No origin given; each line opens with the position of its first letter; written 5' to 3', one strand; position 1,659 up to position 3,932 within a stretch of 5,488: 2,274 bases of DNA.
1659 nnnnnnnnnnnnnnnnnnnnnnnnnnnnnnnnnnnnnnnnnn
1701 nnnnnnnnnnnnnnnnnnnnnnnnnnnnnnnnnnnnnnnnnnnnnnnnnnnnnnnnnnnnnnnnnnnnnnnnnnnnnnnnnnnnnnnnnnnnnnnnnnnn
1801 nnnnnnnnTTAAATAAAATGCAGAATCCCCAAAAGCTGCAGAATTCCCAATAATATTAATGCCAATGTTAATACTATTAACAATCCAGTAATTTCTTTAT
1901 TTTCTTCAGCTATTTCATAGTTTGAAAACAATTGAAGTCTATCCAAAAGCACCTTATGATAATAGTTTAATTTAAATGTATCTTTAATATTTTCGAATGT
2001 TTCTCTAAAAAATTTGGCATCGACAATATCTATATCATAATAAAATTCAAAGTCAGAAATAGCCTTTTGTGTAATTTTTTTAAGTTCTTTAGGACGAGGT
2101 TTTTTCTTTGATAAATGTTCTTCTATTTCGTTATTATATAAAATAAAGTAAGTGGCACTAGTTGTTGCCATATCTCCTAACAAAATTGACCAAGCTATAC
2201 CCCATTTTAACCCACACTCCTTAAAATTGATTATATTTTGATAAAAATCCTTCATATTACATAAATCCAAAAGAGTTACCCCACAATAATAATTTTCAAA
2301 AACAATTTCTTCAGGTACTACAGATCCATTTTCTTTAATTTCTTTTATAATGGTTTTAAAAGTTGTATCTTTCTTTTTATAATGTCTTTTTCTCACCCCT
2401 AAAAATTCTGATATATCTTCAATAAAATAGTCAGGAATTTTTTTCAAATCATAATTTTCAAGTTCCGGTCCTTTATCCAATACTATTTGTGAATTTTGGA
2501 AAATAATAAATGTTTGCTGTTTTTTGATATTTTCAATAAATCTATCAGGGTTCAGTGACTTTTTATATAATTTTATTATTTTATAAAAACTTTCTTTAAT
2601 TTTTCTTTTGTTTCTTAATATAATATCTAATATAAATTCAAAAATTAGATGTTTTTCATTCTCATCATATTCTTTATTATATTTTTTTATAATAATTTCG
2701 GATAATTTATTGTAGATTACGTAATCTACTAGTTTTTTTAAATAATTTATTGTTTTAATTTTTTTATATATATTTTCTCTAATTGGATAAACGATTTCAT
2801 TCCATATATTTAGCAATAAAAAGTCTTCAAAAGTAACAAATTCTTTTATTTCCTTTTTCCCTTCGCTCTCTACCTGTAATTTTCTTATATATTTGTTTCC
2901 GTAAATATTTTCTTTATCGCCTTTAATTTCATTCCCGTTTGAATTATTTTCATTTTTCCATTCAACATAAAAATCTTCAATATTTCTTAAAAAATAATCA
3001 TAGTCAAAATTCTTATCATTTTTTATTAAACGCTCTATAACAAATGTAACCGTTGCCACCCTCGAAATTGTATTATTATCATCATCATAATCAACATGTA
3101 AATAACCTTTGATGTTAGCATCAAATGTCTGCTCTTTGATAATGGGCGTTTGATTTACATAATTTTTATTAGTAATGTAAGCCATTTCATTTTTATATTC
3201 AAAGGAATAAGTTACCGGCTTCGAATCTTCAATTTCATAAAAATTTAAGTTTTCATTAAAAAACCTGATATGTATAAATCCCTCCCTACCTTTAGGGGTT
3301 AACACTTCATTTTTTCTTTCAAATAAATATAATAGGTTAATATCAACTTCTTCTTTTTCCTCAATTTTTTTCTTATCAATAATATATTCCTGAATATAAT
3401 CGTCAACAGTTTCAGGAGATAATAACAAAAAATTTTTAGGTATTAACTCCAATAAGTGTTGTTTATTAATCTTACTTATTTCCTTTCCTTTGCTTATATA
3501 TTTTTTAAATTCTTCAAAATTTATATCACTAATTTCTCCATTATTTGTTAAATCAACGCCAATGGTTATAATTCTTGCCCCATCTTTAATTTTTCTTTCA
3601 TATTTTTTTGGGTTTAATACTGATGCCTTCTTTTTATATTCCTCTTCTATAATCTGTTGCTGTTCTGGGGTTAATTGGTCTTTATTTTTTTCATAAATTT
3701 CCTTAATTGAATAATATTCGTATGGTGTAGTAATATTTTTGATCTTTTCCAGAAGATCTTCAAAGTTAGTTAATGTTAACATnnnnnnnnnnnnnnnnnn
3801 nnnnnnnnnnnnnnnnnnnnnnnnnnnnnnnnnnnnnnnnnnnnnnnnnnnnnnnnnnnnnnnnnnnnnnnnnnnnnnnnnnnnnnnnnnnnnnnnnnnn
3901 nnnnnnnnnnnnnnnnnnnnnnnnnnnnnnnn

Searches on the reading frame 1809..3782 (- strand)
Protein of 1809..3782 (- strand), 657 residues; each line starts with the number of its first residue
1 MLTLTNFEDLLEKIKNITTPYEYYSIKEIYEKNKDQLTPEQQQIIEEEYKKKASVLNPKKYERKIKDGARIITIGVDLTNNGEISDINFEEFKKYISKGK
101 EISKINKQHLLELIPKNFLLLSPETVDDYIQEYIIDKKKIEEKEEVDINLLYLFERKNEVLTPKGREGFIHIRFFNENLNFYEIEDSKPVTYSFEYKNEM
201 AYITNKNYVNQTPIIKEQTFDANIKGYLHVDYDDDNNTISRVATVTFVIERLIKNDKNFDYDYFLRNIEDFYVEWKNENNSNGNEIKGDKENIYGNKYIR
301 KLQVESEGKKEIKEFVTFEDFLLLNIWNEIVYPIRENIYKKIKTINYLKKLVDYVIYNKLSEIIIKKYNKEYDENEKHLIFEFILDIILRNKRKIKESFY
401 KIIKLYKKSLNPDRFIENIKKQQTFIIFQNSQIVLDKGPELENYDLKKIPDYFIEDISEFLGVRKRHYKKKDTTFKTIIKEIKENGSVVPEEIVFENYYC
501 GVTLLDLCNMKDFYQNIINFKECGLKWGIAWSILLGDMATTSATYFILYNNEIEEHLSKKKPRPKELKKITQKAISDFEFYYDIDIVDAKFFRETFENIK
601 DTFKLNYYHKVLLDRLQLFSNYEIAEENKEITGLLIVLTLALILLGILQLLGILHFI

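Call 7: find_encoding_contigs(protein=window:1809-3782:-, flank=10000, max_places=10)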
Protein window:1809-3782:- (657 aa): no gene with exactly this product is on record in the collection.

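Call 12: search_protein_families(library=pfam, proteins=[window:1809-3782:-], max_evalue=0.1)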
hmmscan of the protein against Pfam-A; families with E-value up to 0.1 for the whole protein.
window:1809-3782:- (657 aa): 0 families

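Call 15: find_homologous_proteins(query=window:1809-3782:-)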
Query window:1809-3782:- (657 aa): 24 proteins with E <= 0.001 among 8000 candidates.
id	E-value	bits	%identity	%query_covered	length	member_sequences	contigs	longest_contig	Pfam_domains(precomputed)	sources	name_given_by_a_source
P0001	0.0e+0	1418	99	100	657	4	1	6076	-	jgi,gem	-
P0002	0.0e+0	1208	86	100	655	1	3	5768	-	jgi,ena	-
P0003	0.0e+0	1160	85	100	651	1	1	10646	-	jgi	-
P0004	0.0e+0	1116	75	100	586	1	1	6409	-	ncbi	ncbi:MAG: hypothetical protein RXO36_04930 [Candidatus Nanopusillus acidilobi]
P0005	0.0e+0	1087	80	100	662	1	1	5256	-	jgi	jgi:hypothetical protein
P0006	0.0e+0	1017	67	92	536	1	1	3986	-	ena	-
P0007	0.0e+0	1017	92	52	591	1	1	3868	-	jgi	jgi:hypothetical protein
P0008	2.8e-289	979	71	96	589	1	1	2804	-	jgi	jgi:hypothetical protein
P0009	1.3e-284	964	64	92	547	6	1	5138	-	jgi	-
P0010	7.5e-276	935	75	56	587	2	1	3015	-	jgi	-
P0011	3.6e-274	930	83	52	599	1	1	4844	-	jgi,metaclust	metaclust:\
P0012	6.0e-274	929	80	52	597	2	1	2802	-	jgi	-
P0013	2.4e-269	914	68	100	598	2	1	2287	-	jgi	-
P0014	5.6e-269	912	79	52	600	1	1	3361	-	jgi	-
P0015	2.8e-265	900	66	100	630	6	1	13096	-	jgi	-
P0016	1.3e-262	891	80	52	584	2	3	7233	-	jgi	-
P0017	1.0e-247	842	69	88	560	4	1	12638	-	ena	-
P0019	1.3e-187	644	61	52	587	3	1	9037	-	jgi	-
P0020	6.7e-178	612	62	70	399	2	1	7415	-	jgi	-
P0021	1.6e-173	597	57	51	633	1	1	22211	-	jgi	jgi:hypothetical protein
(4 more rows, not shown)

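Call 17: find_encoding_contigs(protein=P0001, flank=10000, max_places=4)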
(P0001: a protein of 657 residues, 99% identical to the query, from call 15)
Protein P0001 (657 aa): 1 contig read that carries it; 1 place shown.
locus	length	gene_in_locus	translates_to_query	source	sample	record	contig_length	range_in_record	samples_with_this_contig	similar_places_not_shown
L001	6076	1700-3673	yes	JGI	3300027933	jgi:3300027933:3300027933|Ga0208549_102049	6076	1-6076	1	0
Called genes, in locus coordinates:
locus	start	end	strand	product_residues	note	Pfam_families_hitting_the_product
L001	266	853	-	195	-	PF00589:Phage_integrase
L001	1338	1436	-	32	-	-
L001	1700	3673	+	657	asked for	-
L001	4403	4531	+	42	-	-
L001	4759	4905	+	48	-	-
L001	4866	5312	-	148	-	PF13240:Zn_Ribbon_1, PF13248:Zn_ribbon_3 (weak)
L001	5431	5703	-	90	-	-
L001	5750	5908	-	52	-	PF25632:Fusello_VP2_Capsid (weak)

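Call 18: find_encoding_contigs(protein=P0003, flank=10000, max_places=4)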
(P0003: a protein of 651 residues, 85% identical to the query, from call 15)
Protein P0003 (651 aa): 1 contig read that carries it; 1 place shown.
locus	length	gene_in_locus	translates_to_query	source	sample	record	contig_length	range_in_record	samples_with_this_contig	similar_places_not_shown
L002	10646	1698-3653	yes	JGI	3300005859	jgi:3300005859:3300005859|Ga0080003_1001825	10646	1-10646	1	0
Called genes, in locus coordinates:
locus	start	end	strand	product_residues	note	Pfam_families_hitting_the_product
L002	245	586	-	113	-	PF00589:Phage_integrase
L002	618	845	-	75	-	-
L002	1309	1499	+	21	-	-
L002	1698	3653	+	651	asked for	-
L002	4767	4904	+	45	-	-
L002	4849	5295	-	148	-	PF12773:DZR (faint), PF13240:Zn_Ribbon_1, PF13248:Zn_ribbon_3 (weak)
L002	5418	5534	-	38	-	-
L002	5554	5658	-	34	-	-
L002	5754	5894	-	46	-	PF25632:Fusello_VP2_Capsid (weak)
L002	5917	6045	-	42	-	-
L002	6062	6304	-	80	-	-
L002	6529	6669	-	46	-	-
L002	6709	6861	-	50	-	PF00493:MCM (weak)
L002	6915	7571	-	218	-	PF17207:MCM_OB, PF00493:MCM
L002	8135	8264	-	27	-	-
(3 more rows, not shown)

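Call 19: find_encoding_contigs(protein=P0004, flank=10000, max_places=4)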
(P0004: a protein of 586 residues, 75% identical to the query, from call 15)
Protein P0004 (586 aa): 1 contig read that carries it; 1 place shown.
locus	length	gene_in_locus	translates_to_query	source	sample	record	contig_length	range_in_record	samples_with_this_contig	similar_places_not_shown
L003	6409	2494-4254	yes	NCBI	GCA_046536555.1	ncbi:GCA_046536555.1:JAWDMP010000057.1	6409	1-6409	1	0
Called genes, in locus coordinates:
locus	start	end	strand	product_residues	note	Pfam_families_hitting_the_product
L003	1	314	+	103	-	?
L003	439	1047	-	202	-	-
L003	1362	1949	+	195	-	PF00300:His_Phos_1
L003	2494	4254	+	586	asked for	-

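Call 22: find_encoding_contigs(protein=P0015, flank=10000, max_places=3)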
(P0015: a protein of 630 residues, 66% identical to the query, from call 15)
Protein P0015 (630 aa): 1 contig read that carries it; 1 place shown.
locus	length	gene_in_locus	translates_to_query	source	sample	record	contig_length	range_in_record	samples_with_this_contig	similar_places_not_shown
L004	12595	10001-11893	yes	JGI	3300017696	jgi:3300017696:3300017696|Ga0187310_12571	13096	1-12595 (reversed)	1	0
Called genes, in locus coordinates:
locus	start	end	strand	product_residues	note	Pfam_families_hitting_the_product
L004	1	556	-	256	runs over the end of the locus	PF06053:DUF929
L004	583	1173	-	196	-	-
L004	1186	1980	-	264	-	-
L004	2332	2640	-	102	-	-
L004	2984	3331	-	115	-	PF01638:HxlR (weak), PF13601:HTH_34, PF03551:PadR (weak)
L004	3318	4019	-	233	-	-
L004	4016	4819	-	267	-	-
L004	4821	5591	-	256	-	PF02463:SMC_N, PF00005:ABC_tran, PF13476:AAA_23, PF13304:AAA_21 (weak)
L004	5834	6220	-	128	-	-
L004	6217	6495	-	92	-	-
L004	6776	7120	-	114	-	-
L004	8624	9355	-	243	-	PF01555:N6_N4_Mtase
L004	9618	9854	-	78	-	-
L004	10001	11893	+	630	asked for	-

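Call 23: find_encoding_contigs(protein=P0017, flank=10000, max_places=3)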
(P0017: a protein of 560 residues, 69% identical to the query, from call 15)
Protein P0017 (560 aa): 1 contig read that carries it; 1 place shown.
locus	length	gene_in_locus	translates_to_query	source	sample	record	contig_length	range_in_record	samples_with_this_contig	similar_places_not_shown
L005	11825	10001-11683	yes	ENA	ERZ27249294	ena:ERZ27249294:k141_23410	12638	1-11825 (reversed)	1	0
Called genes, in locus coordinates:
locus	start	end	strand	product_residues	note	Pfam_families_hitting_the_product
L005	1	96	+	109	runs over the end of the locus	PF01199:Ribosomal_L34e (faint)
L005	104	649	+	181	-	PF02224:Cytidylate_kin (weak), PF13189:Cytidylate_kin2, PF13238:AAA_18, PF13207:AAA_17, PF02224:Cytidylate_kin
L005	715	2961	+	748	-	PF04851:ResIII, PF00270:DEAD, PF00271:Helicase_C, PF20470:HTH_61 (weak), PF21280:Helicase_dom4_arc, PF10391:DNA_pol_lambd_f (faint), PF12826:HHH_2 (weak), PF14520:HHH_5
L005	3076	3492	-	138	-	PF03966:Trm112p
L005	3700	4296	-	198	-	PF00005:ABC_tran, PF13401:AAA_22 (faint), PF13304:AAA_21 (faint)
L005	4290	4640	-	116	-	PF00528:BPD_transp_1 (weak)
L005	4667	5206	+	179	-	PF13531:SBP_bac_11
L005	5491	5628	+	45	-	-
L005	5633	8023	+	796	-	PF02463:SMC_N, PF13175:AAA_15 (faint), PF13476:AAA_23, PF13555:AAA_29 (weak), PF06009: (faint)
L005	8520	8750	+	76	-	-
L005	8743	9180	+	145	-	-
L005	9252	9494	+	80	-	-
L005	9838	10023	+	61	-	-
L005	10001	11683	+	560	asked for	-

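Call 24: find_encoding_contigs(protein=P0021, flank=10000, max_places=3)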
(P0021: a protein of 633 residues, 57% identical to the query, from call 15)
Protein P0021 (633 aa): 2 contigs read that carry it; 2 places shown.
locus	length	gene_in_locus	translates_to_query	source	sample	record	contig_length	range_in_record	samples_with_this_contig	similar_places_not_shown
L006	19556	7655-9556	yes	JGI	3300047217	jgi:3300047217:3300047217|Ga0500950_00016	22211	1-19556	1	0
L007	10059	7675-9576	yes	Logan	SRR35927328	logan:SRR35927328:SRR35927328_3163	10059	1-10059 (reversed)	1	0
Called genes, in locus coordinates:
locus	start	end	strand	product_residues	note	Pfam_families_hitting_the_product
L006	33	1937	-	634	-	PF13175:AAA_15 (weak)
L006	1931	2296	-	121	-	-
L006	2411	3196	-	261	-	PF00004:AAA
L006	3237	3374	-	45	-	-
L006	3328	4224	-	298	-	-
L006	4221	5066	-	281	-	-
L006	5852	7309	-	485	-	-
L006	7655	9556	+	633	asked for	-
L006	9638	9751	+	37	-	-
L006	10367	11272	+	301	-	PF27795:CRISPR-assoc_prot_CsaX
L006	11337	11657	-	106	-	-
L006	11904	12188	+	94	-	-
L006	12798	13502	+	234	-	-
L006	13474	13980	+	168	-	-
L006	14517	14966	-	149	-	PF01850:PIN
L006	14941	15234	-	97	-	-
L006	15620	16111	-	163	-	-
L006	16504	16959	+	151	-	-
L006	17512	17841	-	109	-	-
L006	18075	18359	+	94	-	-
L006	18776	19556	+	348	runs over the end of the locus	PF00903:Glyoxalase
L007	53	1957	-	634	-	PF13175:AAA_15 (weak)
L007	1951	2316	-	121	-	-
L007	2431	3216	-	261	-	PF00004:AAA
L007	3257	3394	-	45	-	-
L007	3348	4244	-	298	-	-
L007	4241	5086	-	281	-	-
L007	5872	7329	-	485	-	-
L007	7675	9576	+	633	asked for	-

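Call 25: find_encoding_contigs(protein=P0005, flank=10000, max_places=3)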
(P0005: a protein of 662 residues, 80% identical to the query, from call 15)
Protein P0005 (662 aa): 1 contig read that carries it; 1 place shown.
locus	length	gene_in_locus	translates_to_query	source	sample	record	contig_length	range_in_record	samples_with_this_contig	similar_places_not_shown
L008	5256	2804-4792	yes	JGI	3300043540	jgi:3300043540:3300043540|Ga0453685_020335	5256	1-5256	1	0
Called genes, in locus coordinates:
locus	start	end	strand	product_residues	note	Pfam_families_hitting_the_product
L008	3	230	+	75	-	?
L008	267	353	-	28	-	-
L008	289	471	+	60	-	-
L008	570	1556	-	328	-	PF04055:Radical_SAM, PF13353:Fer4_12 (weak), PF13186:SPASM (weak)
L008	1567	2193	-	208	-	-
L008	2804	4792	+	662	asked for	-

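Call 60: find_encoding_contigs(protein=P0019, flank=10000, max_places=3)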
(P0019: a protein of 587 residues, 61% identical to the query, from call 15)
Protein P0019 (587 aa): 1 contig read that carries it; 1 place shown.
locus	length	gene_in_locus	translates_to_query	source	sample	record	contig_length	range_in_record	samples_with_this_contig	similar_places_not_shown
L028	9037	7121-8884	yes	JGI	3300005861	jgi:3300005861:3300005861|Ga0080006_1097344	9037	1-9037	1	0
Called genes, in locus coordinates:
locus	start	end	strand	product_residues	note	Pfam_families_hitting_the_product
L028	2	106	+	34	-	?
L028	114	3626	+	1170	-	-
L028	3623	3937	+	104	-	-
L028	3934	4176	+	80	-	-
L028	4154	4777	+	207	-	PF13367:PrsW-protease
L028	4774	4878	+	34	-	-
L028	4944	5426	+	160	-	-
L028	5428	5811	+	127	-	-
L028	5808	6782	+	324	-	-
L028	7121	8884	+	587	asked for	-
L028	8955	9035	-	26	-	?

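Call 61: find_encoding_contigs(protein=P0020, flank=10000, max_places=3)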
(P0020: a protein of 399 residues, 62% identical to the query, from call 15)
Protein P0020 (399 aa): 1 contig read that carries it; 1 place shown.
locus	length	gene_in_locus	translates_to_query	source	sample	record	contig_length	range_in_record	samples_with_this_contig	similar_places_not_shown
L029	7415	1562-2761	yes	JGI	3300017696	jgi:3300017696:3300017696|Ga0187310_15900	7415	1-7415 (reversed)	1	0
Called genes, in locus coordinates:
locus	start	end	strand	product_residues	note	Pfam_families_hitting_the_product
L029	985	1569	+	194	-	-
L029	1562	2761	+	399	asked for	-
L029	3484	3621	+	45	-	-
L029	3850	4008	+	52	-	-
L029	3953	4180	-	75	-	-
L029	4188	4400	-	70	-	PF12773:DZR (faint), PF13240:Zn_Ribbon_1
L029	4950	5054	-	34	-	-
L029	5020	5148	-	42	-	-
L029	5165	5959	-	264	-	-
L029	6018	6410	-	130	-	PF00493:MCM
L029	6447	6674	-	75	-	PF17207:MCM_OB (weak)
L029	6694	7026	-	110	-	-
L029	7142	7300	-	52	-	-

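Call 62: find_encoding_contigs(protein=P0016, flank=10000, max_places=3)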
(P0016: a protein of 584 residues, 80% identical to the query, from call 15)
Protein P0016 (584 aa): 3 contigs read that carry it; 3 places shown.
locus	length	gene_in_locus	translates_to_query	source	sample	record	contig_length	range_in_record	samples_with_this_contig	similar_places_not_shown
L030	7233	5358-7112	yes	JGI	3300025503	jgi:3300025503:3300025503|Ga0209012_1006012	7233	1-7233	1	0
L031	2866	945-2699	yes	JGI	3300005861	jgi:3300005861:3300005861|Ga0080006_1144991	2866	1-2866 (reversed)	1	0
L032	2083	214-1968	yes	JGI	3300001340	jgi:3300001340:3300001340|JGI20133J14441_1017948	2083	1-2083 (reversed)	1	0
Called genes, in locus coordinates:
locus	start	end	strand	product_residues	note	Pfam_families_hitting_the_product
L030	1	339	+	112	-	?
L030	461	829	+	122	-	PF00903:Glyoxalase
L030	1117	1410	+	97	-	-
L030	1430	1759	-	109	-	PF00892:EamA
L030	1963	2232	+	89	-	-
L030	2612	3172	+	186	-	PF01184:Gpr1_Fun34_YaaH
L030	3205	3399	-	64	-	-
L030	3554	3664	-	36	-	PF12773:DZR (faint), PF13240:Zn_Ribbon_1 (weak), PF24463:DUF7577 (weak)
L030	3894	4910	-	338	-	PF01137:RTC, PF05189:RTC_insert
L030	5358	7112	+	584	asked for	-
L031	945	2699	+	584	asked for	-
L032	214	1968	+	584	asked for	-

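Call 64: search_protein_families(library=phrogs, proteins=[window:1809-3782:-], max_evalue=0.01)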
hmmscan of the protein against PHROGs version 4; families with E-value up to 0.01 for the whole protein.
window:1809-3782:- (657 aa): 0 families

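Call 65: search_protein_families(library=padloc, proteins=[window:1809-3782:-], max_evalue=0.01)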
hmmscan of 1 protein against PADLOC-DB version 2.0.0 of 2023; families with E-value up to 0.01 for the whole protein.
window:1809-3782:- (657 aa): 0 families

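Call 66: search_solved_structures(query=window:1809-3782:-, max_evalue=1)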
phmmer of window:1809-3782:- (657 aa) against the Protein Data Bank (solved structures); distinct sequences matched with E-value up to 1: 3.
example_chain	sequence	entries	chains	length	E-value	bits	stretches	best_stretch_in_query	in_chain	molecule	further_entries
2b94_A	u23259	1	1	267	0.11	14.4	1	573-646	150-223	purine nucleoside phosphorylase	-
3emv_A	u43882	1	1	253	0.36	12.7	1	573-646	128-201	Uridine phosphorylase, putative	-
1cb1_A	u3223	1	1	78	0.44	12.4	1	92-137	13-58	CALBINDIN D9K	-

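Call 75: search_protein_families(library=ncbifam, proteins=[L005:715-2961:+], max_evalue=0.00001)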
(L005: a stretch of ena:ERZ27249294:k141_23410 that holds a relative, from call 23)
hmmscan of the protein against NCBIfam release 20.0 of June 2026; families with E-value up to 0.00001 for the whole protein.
L005:715-2961:+ (748 aa): 16 families
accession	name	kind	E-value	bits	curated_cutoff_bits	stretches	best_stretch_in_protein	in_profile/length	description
NF002654.0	PRK02362.1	equivalog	3.1e-217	723.4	887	1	1-723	1-706/739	ATP-dependent DNA helicase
NF001308.0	PRK00254.1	equivalog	1.4e-176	588.8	1216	1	5-716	5-694/720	ATP-dependent DNA helicase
NF040935.1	helicase_Hel308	equivalog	5.7e-171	570.1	1200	1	5-724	8-703/704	ATP-dependent DNA helicase Hel308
NF002251.0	PRK01172.1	equivalog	2.8e-144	481.9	891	1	23-723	21-668/674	ATP-dependent DNA helicase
TIGR04121.1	DEXH_lig_assoc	equivalog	2.7e-21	75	850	1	29-262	18-265/804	ligase-associated DNA damage response DEXH box helicase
NF010338.0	PRK13767.1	equivalog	1.9e-18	66.1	849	1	19-269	28-309/877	ATP-dependent helicase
TIGR03817.1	DECH_helic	hypoth_equivalog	3e-14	52.2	874.1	1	18-422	30-402/742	helicase/secretion neighborhood putative DEAH-box helicase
NF007284.0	PRK09751.1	equivalog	1.2e-10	39.3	1496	1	66-356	97-398/1538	ATP-dependent helicase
NF010337.0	PRK13766.1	equivalog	2.4e-10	39.2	610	0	41-157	31-151/781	Hef nuclease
TIGR02236.1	recomb_radA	equivalog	4.5e-08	32.8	361.15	1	671-728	4-61/311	DNA repair and recombination protein RadA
NF003301.0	PRK04301.1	equivalog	4.8e-08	32.5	259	1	671-729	9-67/316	DNA repair and recombination protein RadA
TIGR00614.1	recQ_fam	subfamily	1e-07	31.2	219.8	0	309-389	252-323/470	RecQ family ATP-dependent DNA helicase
NF008279.0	PRK11057.1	equivalog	1.1e-06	27.5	1015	0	310-397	263-339/608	ATP-dependent DNA helicase RecQ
NF009401.0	PRK12766.1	equivalog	2.2e-06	27.6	239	1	670-714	13-57/238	50S ribosomal protein L32e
TIGR01389.1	recQ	equivalog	4e-06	25.5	640.2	0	310-397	251-327/591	DNA helicase RecQ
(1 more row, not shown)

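Call 76: list_cluster_members(proteins=[L024:9821-12496:-, L024:7134-8549:-, L017:2725-5571:-, L005:715-2961:+, L020:345-593:-, L003:1362-1949:+])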
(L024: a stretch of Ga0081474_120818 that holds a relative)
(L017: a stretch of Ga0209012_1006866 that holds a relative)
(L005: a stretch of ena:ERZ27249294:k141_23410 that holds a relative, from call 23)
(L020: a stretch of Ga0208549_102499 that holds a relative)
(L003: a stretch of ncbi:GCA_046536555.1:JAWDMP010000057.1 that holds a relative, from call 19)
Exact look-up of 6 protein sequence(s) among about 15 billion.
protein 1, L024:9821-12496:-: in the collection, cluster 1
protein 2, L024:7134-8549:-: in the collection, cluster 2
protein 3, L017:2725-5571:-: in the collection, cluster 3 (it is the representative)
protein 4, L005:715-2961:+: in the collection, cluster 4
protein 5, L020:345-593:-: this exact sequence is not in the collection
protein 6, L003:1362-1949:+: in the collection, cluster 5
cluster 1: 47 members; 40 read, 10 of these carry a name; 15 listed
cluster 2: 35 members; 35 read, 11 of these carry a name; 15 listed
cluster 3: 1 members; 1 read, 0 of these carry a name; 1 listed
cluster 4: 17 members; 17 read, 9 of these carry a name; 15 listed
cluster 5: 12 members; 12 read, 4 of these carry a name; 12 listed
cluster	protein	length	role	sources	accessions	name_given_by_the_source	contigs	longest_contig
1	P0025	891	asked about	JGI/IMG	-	-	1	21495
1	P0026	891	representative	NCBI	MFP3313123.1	MAG: ABC transporter substrate-binding protein [Thermocladium sp.]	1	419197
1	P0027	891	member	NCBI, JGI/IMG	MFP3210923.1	MAG: ABC transporter substrate-binding protein [Thermocladium sp.]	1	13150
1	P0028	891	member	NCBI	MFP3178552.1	MAG: ABC transporter substrate-binding protein [Thermocladium sp.]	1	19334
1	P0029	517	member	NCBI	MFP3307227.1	MAG: ABC transporter substrate-binding protein, partial [Thermocladium sp.]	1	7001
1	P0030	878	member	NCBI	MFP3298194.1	MAG: ABC transporter substrate-binding protein [Thermocladium sp.]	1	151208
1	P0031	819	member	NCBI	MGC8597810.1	MAG: ABC transporter substrate-binding protein, partial [Thermocladium sp.]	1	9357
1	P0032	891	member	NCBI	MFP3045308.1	MAG: ABC transporter substrate-binding protein [Thermocladium sp.]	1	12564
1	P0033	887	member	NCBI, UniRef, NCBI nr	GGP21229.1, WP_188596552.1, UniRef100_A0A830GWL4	peptide-binding protein [Thermocladium modestius] | Peptide-binding protein n=1 Tax=Thermocladium modestius TaxID=62609 RepID=A0A830GWL4_9CREN | ABC transporter substrate-binding protein [Thermocladium modestius]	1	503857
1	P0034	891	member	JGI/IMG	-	peptide/nickel transport system substrate-binding protein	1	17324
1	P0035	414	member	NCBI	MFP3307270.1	MAG: ABC transporter substrate-binding protein, partial [Thermocladium sp.]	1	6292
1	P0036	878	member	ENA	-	-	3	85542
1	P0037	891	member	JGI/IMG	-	-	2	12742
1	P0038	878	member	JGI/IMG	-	-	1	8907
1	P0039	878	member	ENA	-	-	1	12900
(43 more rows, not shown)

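Call 92: predict_structure(alignment_id=A5)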
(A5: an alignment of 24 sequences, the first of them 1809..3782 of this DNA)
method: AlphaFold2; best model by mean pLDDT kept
length: 657 residues; sequences in the alignment: 24
mean_pLDDT: 53.2   pTM: 0.38
mean pLDDT of the five models: 53.2, 51.4, 50.3, 49.6, 46.6
residues with pLDDT >= 90: 3; 70-90: 77; 50-70: 306; < 50: 271
segments of 3 or more residues with pLDDT < 50: 56-86, 113-121, 139-166, 186-214, 240-242, 250-262, 277-283, 403-450, 455-475, 485-533, 586-588, 652-657
pLDDT, mean of each block of 10 residues (from residue 1): 65 69 70 85 88 55 34 43 46 54 59 44 53 54 44 43 46 57 51 35 34 50 57 55 51 43 50 57 52 54 58 67 62 53 53 56 59 62 59 56 45 44 30 29 40 45 40 50 44 34 36 40 44 49 57 67 72 75 53 59 65 72 57 70 64 45
secondary structure, 60 per line:
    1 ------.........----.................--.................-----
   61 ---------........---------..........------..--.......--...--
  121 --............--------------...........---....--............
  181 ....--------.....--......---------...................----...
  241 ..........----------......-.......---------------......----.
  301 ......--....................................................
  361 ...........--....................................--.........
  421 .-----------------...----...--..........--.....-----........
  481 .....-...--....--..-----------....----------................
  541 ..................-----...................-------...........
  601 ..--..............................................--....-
elements in order (helices of 4 or more, strands of 3 or more residues): H7-15 H20-36 H39-55 E70-77 H89-96 H107-113 H123-129 E130-134 H149-159 H163-166 E169-184 E193-197 E200-205 E215-233 E238-250 H261-266 E271-274 H290-295 E300-306 E309-317 H318-371 H374-409 H412-421 H451-460 H463-467 H473-485 E487-489 E492-495 H511-514 H525-558 H564-582 H590-602 H605-650 H653-656
